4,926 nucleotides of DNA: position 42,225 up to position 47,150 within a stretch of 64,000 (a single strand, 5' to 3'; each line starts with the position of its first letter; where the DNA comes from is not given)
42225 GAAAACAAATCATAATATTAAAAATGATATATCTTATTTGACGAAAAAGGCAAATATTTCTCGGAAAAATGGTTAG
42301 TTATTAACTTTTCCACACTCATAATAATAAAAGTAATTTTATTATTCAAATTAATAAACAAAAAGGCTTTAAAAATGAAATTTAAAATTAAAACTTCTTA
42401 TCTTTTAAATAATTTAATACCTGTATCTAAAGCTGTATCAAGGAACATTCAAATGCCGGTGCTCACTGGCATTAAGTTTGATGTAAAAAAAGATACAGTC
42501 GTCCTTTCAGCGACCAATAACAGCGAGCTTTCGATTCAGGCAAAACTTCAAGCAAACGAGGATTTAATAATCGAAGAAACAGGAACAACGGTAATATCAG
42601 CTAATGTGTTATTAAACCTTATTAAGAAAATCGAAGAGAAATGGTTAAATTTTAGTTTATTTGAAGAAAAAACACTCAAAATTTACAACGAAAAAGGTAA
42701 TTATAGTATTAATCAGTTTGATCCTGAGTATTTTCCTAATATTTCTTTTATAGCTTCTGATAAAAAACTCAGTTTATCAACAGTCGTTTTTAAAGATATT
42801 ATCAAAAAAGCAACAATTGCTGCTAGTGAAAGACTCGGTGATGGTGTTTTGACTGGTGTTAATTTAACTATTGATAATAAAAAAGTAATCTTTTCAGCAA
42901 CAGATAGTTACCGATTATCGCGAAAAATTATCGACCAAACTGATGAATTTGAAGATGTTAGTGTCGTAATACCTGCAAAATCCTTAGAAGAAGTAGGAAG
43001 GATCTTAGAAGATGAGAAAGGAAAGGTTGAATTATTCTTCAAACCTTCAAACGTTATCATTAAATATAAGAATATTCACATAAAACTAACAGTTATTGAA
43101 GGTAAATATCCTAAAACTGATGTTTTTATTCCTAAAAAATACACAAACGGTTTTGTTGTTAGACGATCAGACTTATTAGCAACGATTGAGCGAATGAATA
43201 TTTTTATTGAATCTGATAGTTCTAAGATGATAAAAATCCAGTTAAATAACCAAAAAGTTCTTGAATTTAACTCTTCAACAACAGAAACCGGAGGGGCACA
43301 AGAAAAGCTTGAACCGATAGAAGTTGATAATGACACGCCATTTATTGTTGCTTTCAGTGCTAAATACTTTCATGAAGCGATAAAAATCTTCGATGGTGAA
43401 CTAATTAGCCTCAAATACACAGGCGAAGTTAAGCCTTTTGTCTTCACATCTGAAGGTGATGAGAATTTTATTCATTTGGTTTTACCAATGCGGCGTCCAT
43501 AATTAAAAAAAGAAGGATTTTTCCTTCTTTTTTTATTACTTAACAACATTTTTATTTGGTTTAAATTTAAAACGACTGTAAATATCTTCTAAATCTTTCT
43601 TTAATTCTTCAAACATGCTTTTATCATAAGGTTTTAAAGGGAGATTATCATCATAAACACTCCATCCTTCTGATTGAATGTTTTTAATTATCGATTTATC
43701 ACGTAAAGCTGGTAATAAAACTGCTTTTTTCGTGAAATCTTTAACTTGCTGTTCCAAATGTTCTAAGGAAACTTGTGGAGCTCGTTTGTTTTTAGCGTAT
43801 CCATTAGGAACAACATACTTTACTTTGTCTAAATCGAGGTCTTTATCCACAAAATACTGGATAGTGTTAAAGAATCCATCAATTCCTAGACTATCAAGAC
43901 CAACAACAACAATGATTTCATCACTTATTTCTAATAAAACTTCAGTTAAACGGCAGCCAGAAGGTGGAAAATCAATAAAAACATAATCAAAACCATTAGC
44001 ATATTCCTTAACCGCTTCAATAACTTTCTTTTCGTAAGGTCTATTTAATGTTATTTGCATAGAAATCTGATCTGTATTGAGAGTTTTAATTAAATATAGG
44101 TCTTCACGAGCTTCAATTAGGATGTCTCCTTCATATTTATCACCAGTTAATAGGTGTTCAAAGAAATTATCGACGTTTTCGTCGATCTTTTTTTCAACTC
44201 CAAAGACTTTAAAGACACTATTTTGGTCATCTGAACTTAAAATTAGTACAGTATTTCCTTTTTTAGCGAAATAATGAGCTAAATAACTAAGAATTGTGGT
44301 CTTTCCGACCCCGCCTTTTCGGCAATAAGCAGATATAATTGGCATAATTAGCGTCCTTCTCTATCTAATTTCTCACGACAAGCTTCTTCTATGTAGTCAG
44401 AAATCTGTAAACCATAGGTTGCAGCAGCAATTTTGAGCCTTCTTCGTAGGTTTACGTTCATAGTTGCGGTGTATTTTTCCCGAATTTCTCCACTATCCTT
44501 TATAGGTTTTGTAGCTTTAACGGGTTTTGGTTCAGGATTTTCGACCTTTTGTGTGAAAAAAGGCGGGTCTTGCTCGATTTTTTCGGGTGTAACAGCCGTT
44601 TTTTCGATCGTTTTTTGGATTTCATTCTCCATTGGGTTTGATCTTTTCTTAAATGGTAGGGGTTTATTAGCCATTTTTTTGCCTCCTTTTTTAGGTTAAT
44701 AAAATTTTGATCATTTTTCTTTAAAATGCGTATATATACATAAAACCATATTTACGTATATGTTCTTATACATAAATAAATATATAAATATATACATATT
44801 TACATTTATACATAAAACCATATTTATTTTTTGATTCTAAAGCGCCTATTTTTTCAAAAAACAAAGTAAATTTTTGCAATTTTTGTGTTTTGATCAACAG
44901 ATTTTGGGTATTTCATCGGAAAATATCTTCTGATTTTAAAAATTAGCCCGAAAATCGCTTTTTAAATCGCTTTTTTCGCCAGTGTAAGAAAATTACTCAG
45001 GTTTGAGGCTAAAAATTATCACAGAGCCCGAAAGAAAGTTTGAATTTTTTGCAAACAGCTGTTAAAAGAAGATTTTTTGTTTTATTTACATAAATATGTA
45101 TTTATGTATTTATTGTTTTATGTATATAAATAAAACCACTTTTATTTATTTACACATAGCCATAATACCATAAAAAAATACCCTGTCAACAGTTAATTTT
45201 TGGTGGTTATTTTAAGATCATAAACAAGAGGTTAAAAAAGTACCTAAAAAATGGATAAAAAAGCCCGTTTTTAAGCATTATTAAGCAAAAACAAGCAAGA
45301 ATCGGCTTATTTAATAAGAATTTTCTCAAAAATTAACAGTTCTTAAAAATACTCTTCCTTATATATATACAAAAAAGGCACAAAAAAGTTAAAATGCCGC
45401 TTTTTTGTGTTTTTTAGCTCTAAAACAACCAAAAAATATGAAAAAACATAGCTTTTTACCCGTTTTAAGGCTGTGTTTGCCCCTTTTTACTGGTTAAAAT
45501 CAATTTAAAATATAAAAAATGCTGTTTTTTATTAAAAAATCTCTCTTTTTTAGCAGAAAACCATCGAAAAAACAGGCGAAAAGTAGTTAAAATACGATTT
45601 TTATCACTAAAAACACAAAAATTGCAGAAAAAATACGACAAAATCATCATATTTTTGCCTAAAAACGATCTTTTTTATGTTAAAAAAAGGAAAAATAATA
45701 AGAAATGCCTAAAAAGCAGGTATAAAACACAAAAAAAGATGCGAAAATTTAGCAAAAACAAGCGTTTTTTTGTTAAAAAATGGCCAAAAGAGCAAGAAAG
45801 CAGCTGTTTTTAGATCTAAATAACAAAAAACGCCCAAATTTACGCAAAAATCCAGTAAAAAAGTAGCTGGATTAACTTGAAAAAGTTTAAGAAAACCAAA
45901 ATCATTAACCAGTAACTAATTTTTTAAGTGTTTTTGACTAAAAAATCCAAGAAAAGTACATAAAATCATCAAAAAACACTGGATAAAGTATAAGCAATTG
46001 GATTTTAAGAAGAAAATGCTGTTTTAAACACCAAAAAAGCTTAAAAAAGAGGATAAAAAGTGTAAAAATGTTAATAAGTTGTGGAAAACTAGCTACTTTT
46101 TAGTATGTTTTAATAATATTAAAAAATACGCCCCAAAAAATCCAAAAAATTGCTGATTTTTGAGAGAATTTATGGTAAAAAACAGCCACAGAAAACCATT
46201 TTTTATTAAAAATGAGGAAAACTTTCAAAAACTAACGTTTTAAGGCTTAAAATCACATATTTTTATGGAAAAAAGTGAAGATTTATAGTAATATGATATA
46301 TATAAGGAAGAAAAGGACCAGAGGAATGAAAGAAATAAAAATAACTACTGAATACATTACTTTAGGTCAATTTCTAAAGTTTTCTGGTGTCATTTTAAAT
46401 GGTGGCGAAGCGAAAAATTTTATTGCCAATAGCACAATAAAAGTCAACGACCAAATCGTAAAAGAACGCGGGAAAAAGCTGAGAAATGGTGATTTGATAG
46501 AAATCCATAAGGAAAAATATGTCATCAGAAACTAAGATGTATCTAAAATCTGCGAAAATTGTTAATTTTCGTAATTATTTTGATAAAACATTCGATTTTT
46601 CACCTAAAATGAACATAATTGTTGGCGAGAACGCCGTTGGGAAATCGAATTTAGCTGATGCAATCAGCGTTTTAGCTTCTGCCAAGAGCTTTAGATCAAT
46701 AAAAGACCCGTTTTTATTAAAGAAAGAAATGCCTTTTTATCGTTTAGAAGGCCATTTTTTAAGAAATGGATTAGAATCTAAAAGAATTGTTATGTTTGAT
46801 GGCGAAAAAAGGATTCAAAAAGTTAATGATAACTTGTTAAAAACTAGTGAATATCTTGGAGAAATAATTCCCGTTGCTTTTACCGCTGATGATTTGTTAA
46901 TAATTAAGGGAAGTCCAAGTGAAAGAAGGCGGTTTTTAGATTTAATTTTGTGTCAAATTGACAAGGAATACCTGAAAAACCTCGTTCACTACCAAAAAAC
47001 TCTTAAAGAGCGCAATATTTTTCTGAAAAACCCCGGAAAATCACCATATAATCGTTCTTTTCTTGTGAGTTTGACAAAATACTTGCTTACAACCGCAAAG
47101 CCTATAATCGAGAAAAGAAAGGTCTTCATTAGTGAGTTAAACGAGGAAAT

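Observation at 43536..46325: Plasmid-style ParA plus ribbon-helix-helix pair and a 1.6-kb gene-free block inside the dnaN-yaaA-recF junction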

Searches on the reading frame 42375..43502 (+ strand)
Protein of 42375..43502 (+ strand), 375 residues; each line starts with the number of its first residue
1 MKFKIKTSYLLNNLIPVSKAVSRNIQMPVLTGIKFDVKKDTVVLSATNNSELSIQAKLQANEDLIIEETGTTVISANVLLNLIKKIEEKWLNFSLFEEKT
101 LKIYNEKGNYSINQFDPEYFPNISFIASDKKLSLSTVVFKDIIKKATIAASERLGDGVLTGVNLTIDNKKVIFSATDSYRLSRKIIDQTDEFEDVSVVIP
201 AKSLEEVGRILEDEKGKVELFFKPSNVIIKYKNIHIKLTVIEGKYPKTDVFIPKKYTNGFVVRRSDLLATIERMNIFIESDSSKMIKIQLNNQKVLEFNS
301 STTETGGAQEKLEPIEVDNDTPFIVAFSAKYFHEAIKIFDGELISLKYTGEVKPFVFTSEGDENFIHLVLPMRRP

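Call 6: search_protein_families(library=pfam, proteins=[window:42375-43502:+], max_evalue=0.01)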
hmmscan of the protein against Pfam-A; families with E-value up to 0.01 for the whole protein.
window:42375-43502:+ (375 aa): 3 families
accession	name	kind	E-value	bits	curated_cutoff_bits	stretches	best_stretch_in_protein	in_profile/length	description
PF02767.21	DNA_pol3_beta_2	-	4.7e-30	104.7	27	2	134-247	2-116/116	DNA polymerase III beta subunit, central domain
PF00712.24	DNA_pol3_beta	-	1.2e-28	100.1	24.4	2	1-123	1-119/120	DNA polymerase III beta subunit, N-terminal domain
PF02768.20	DNA_pol3_beta_3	-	8.6e-19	68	27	1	252-373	4-121/121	DNA polymerase III beta subunit, C-terminal domain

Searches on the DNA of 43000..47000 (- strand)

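Call 8: search_rna_families(source=window, start=43000, end=47000, threshold=evalue, max_evalue=1)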
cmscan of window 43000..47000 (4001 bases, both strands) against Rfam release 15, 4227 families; matches with E-value up to 1: 3.
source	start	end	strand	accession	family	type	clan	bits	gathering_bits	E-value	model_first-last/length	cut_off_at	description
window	43091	43164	+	RF00278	SNORD50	Gene; snRNA; snoRNA; CD-box;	-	22.6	42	0.28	1-72/72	no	Small nucleolar RNA SNORD50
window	45087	45117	+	RF03238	mir-1542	Gene; miRNA;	-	22.4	70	0.31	23-53/72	no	mir-1542 microRNA precursor family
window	45746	45822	+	RF00053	mir-7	Gene; miRNA;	-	22.1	51.8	0.35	1-91/91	no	mir-7 microRNA precursor family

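Call 73: search_rna_families(source=L023, start=8250, end=9800, threshold=evalue, max_evalue=1)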
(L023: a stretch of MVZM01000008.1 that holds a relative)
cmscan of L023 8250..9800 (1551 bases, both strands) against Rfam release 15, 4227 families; matches with E-value up to 1: 1.
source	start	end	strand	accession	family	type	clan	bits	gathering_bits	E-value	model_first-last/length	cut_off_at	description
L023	9327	9360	+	RF01666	rox2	Cis-reg;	-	24.7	55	0.2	1-71/71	no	Drosophila rox2 ncRNA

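Call 74: search_rna_families(source=L009, start=7800, end=9800, threshold=evalue, max_evalue=1)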
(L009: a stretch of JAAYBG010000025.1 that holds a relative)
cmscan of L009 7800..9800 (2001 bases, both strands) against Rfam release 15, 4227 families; matches with E-value up to 1: 3.
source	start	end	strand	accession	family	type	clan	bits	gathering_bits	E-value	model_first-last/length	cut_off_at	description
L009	8803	8871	-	RF02397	sau-5971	Gene; sRNA;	-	27.5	90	0.035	1-96/96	no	Staphylococcus sRNA sau-5971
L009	9186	9262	-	RF01859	Phe_leader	Cis-reg; leader;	-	22.3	55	0.95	1-125/125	no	Phenylalanine leader peptide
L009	8753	8835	+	RF00814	mir-316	Gene; miRNA;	-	21.4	80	0.34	1-91/91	no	mir-316 microRNA precursor family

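Call 87: search_dna_similar(query=window:44675-46322:+, collection=phages, mode=distant, max_evalue=0.001, max_rows=8)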
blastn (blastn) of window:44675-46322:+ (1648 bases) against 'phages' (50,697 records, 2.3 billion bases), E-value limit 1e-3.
No match.

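Call 88: search_dna_similar(query=window:44675-46322:+, collection=plasmids, mode=distant, max_evalue=0.001, max_rows=8)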
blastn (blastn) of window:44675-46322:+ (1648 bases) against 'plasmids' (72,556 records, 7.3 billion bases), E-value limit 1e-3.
No match.
